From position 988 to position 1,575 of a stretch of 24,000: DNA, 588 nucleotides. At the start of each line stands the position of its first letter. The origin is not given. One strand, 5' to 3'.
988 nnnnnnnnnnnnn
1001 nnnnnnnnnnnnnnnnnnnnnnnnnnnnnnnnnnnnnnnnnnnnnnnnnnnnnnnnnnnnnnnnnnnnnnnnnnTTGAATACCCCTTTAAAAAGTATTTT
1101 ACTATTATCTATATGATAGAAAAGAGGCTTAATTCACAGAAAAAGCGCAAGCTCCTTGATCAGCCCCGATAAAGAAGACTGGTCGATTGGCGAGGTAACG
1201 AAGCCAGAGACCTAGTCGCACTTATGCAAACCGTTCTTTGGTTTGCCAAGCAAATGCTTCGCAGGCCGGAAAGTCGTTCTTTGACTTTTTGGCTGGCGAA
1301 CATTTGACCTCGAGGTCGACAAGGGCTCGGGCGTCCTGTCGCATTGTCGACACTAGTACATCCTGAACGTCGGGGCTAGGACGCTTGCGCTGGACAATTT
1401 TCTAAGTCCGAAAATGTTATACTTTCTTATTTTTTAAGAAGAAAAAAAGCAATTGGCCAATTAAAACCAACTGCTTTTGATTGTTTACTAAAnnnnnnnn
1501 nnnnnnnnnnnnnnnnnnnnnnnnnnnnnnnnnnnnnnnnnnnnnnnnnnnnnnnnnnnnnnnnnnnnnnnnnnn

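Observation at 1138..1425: Six copies of a modular, GC-rich, hairpin-dense intergenic element in 24 kb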

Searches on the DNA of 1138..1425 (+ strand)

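Call 11: search_dna_similar(query=window:1138-1425:+, collection=plasmids, mode=distant, max_rows=30)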
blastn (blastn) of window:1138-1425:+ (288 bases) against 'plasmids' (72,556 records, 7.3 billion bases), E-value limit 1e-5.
No match.
